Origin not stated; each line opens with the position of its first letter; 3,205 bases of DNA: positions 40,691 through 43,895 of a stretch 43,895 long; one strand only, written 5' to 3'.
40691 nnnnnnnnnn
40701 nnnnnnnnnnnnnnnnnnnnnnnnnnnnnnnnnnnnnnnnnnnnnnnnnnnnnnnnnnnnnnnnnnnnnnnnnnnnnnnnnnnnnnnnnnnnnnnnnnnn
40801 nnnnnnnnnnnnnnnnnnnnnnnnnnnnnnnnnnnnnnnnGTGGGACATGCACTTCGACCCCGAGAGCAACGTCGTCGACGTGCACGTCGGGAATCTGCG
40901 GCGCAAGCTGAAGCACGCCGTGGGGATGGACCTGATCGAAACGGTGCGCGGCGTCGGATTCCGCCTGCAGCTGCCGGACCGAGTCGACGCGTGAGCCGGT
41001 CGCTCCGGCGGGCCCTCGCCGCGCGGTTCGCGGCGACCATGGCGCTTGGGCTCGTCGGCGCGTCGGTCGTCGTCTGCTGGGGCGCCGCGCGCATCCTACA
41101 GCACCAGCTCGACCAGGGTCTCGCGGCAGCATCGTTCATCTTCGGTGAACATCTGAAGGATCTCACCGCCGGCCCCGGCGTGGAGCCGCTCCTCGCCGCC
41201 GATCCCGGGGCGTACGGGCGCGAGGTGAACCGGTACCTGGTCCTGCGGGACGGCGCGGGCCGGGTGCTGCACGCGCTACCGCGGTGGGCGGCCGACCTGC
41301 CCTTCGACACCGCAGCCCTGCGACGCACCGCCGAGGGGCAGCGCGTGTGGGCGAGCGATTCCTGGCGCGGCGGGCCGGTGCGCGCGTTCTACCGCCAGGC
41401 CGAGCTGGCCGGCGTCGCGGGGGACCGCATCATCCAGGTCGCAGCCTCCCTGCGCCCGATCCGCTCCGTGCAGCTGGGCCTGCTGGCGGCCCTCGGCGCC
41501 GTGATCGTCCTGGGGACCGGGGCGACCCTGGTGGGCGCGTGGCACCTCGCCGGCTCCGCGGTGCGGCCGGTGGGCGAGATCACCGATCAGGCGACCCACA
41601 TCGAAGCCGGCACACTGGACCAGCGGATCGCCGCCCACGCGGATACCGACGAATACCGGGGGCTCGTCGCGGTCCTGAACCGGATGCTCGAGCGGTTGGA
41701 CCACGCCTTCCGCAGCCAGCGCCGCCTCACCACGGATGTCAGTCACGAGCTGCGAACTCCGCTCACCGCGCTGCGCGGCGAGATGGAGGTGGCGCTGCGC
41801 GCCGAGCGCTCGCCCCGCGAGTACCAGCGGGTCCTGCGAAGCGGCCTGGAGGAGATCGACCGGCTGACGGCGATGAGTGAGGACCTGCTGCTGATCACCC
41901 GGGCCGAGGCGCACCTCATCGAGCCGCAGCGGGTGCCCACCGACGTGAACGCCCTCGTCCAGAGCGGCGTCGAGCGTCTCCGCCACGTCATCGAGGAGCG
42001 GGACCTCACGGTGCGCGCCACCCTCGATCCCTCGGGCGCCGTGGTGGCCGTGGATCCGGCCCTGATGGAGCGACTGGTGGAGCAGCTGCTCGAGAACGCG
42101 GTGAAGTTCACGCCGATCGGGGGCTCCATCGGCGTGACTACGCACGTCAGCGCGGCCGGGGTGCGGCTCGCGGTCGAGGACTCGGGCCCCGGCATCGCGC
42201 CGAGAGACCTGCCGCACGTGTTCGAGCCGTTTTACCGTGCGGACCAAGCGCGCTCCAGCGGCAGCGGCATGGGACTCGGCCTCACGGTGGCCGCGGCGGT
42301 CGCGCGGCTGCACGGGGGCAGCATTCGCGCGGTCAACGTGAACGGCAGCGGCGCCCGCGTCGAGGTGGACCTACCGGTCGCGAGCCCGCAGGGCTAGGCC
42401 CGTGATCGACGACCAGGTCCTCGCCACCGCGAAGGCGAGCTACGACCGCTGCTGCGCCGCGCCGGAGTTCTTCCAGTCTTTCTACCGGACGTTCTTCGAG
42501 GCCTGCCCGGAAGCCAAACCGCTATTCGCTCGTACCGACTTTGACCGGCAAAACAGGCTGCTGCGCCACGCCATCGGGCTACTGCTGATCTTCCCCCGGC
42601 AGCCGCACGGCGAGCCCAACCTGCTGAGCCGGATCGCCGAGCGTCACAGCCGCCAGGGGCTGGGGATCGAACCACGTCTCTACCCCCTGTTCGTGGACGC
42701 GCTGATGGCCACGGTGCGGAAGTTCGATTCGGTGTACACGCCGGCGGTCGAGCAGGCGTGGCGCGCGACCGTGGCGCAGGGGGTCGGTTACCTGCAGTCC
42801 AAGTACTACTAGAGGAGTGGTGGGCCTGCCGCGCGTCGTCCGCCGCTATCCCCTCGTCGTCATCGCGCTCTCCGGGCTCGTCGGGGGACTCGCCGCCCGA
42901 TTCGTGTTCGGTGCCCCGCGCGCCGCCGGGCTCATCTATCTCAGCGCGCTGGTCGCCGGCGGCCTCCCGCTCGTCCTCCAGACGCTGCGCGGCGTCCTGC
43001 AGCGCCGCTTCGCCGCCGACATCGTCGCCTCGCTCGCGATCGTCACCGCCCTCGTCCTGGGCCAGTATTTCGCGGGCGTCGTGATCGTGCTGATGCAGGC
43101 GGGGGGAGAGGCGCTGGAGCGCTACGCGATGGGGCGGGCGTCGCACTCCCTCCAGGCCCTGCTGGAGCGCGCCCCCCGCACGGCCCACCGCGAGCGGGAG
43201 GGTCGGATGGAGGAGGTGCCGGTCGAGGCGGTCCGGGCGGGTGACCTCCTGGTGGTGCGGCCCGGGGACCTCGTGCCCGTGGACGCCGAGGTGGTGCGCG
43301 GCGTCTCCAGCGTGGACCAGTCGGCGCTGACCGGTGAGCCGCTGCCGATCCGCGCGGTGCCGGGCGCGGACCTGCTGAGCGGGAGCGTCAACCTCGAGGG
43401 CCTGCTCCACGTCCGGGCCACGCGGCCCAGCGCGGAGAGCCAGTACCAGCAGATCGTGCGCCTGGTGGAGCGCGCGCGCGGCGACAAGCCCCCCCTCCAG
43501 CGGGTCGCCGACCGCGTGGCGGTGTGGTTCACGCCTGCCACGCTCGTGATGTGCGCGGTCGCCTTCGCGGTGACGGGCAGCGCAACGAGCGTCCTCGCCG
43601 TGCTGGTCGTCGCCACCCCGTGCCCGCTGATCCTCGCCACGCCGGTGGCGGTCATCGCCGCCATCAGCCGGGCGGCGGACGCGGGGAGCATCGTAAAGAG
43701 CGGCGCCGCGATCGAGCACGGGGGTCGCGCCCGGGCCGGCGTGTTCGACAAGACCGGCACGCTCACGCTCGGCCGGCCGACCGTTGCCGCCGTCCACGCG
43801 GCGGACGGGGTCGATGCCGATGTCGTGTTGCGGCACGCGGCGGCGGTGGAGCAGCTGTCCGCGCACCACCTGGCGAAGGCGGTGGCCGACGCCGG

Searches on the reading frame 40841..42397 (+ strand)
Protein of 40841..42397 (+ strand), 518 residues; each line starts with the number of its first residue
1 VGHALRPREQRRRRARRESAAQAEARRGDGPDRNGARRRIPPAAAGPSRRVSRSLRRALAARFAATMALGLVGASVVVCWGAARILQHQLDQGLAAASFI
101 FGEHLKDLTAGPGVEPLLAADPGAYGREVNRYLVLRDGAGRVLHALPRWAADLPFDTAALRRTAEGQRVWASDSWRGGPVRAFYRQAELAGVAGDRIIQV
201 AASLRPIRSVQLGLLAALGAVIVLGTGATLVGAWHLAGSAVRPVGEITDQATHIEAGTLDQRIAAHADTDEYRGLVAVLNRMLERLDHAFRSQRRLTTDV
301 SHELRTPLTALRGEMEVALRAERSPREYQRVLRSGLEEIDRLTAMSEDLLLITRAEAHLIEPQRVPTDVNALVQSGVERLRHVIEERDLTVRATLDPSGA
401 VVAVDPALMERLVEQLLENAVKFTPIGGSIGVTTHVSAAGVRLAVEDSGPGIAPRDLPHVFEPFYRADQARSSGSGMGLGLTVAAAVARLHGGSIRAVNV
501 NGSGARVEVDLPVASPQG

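Call 6: search_protein_families(library=pfam, proteins=[window:40841-42397:+])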
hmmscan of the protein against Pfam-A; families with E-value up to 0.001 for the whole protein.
window:40841-42397:+ (518 aa): 3 families
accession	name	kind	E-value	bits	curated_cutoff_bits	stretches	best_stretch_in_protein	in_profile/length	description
PF02518.31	HATPase_c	-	3.6e-25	89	26.4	1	405-514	2-110/111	Histidine kinase-, DNA gyrase B-, and HSP90-like ATPase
PF00512.31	HisKA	-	6.7e-13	48.9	26.9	1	293-357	2-65/66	His Kinase A (phospho-acceptor) domain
PF00672.30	HAMP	-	4.2e-08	33.8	25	1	236-287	2-52/53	HAMP domain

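Call 30: search_protein_families(library=ncbifam, proteins=[window:41000-42397:+], max_evalue=0.00001)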
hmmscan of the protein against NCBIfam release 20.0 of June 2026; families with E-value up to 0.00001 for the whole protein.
window:41000-42397:+ (465 aa): 75 families (the best 25 are shown)
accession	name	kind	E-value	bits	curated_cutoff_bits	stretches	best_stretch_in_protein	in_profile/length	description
TIGR01386.1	cztS_silS_copS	subfamily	1e-70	239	292.55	1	1-454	3-452/457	heavy metal sensor histidine kinase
NF007345.0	PRK09835.1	subfamily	1e-48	166.1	423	1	189-459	211-479/482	Cu(+)/Ag(+) sensor histidine kinase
NF040691.1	MtrAB_MtrB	equivalog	1.8e-46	159.2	450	1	154-460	183-492/507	MtrAB system histidine kinase MtrB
NF012163.2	BaeS_SmeS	equivalog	9.1e-46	156.7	500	1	169-459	170-457/457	sensor histidine kinase efflux regulator BaeS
NF033092.0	HK_WalK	equivalog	1.5e-44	152.6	725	1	216-460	349-594/594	cell wall metabolism sensor histidine kinase WalK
NF045903.1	CuHisKinLciSLeg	equivalog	2.4e-44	152.2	700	1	177-456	76-354/357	copper-responsive two-component system sensor histidine kinase LciS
NF007837.0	PRK10549.1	equivalog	2.5e-44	151.8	603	1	171-462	172-460/466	envelope stress sensor histidine kinase BaeS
NF007007.0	PRK09470.1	equivalog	3e-43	148.4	486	1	181-461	186-460/463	envelope stress sensor histidine kinase CpxA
NF046044.1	PnpS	equivalog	3.3e-43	148.2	400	1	206-459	137-390/390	two-component system histidine kinase PnpS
TIGR02966.1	phoR_proteo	equivalog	9.7e-42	143.2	334.2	1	223-456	97-331/333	phosphate regulon sensor histidine kinase PhoR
NF041735.1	hist_kin_RppB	equivalog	4.3e-40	137.8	400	1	235-459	211-438/438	two-component system sensor histidine kinase RppB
NF008312.0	PRK11100.1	equivalog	7.2e-40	137.2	356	1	171-461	190-475/477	two-component system sensor histidine kinase CreC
NF008025.0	PRK10755.1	equivalog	7.9e-39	133.4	314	1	170-460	74-356/362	two-component system sensor histidine kinase PmrB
NF007898.0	PRK10604.1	equivalog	8.2e-39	134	478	1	193-461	166-424/433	two-component system sensor histidine kinase RstB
NF007664.1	PRK10337.1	equivalog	3e-37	128.3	475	1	206-456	196-440/442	quorum sensing histidine kinase QseC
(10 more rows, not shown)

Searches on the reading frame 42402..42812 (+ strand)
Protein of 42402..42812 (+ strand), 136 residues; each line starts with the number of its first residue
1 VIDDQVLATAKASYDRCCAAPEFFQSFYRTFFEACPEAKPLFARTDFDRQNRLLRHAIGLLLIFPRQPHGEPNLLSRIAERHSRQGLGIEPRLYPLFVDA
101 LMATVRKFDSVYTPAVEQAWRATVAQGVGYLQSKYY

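Call 23: search_protein_families(library=pfam, proteins=[window:42402-42812:+])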
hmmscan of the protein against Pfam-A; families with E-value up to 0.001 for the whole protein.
window:42402-42812:+ (136 aa): 1 family
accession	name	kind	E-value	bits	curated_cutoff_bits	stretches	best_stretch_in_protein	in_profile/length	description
PF00042.28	Globin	-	2.3e-06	28.5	22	1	26-126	2-112/117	Globin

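Call 30: search_protein_families(library=ncbifam, proteins=[window:42402-42812:+], max_evalue=0.00001)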
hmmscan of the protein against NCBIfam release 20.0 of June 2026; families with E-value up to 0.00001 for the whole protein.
window:42402-42812:+ (136 aa): 1 family
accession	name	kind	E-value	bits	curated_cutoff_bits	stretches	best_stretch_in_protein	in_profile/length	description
NF009805.0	PRK13289.1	equivalog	4.5e-07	29.1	432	1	20-122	21-124/399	NO-inducible flavohemoprotein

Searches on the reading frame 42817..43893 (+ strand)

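Call 23: search_protein_families(library=pfam, proteins=[window:42817-43893:+])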
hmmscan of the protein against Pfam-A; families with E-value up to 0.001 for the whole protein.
window:42817-43893:+ (359 aa): 2 families
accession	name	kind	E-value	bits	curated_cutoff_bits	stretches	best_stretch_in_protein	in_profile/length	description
PF00122.25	E1-E2_ATPase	-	1.1e-50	172.1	28.1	1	119-288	3-180/181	E1-E2 ATPase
PF00702.32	Hydrolase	-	0.00087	20.2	26.4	0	309-357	5-37/191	haloacid dehalogenase-like hydrolase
